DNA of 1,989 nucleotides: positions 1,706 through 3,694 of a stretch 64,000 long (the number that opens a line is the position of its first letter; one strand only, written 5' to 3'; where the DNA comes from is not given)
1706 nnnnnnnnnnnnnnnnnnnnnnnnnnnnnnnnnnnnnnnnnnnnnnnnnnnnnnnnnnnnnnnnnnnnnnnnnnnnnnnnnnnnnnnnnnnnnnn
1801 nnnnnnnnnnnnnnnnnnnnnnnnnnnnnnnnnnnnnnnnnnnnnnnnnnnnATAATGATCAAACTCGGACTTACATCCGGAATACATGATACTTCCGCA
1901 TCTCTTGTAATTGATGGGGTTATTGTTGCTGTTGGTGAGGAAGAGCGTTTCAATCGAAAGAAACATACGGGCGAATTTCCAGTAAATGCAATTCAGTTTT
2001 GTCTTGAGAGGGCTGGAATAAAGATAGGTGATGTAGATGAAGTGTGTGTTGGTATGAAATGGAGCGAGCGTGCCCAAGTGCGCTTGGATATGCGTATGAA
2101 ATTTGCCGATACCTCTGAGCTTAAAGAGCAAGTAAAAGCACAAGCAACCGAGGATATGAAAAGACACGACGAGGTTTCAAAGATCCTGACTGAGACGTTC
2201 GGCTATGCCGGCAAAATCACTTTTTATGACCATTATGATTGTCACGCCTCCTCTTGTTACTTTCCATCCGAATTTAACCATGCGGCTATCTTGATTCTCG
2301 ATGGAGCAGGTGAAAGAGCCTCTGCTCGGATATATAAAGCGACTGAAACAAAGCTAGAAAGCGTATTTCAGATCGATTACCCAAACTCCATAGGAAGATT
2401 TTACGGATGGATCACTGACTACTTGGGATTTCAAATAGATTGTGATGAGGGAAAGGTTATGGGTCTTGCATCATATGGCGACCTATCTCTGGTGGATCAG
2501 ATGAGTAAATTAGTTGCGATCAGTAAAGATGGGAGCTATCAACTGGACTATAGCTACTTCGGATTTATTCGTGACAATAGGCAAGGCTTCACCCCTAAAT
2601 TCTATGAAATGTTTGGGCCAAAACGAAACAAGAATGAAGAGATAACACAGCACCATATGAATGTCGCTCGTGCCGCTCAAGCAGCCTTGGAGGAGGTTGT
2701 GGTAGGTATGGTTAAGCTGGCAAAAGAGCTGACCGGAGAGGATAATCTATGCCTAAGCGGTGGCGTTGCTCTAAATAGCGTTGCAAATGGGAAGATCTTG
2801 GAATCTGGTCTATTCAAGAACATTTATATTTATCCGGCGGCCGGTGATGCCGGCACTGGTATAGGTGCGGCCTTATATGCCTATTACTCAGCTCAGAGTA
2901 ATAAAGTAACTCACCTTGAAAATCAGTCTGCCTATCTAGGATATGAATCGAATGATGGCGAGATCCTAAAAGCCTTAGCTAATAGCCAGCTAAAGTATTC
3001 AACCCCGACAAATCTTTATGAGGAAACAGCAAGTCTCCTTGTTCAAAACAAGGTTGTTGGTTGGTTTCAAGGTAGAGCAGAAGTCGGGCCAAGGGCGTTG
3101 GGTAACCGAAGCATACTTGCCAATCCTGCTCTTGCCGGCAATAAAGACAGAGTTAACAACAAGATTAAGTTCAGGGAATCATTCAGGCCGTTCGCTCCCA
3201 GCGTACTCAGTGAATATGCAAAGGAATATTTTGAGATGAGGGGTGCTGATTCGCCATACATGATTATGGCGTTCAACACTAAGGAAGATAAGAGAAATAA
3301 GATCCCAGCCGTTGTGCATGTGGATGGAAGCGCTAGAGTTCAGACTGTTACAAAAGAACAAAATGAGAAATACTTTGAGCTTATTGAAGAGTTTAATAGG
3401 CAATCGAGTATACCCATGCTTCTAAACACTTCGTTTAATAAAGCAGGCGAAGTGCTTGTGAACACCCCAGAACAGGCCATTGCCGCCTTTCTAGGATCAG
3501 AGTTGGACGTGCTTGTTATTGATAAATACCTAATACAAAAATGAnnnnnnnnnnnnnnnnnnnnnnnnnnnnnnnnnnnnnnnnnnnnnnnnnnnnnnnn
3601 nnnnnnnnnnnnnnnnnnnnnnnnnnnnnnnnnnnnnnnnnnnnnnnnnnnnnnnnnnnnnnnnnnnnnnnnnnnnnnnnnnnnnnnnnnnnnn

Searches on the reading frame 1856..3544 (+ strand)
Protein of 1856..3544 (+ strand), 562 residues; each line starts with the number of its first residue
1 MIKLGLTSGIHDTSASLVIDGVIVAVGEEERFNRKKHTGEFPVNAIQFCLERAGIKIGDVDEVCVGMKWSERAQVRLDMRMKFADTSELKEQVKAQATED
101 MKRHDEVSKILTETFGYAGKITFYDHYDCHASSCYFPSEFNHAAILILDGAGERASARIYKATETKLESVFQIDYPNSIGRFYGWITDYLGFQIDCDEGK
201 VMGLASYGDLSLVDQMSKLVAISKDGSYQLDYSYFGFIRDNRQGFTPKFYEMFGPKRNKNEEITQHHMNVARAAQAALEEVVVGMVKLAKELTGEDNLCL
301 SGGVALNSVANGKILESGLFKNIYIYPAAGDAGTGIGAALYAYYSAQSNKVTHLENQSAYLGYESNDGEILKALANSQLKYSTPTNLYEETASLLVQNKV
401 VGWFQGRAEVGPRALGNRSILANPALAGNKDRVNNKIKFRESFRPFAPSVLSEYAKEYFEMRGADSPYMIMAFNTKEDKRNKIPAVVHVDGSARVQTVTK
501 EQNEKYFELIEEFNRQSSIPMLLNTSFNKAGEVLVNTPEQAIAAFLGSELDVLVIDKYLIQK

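Call 10: search_protein_families(library=pfam, proteins=[window:1856-3544:+], max_evalue=0.001)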
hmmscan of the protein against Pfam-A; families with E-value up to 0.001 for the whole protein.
window:1856-3544:+ (562 aa): 2 families
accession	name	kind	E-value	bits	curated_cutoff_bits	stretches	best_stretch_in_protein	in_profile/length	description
PF16861.10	Carbam_trans_C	-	1e-70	237.1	27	1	392-562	1-170/170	Carbamoyltransferase C-terminus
PF02543.21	Carbam_trans_N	-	2.2e-60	205.4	24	1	4-340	3-346/346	Carbamoyltransferase N-terminus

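Call 95: find_encoding_contigs(protein=window:1856-3544:+, flank=10000, max_places=2)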
Protein window:1856-3544:+ (562 aa): 3 contigs read that carry it; 2 places shown.
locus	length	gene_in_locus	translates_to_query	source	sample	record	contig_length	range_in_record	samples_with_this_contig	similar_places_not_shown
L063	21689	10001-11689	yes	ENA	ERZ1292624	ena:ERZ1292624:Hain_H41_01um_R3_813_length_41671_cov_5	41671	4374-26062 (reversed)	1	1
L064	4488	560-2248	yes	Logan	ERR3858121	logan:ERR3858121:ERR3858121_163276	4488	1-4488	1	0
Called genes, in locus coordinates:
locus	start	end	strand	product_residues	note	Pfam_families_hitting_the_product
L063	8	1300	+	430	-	PF08245:Mur_ligase_M, PF02875:Mur_ligase_C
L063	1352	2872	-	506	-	PF00239:Resolvase, PF07508:Recombinase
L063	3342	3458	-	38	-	-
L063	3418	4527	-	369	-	PF13481:AAA_25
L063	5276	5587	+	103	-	-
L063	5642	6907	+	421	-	-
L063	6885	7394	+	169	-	-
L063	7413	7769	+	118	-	-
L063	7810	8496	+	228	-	-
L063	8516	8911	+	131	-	-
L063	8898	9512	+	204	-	PF05711:TylF, PF13578:Methyltransf_24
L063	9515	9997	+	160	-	-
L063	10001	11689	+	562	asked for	PF02543:Carbam_trans_N, PF16861:Carbam_trans_C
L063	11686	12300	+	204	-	PF00702:Hydrolase, PF13419:HAD_2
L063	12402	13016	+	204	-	-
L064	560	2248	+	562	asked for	PF02543:Carbam_trans_N, PF16861:Carbam_trans_C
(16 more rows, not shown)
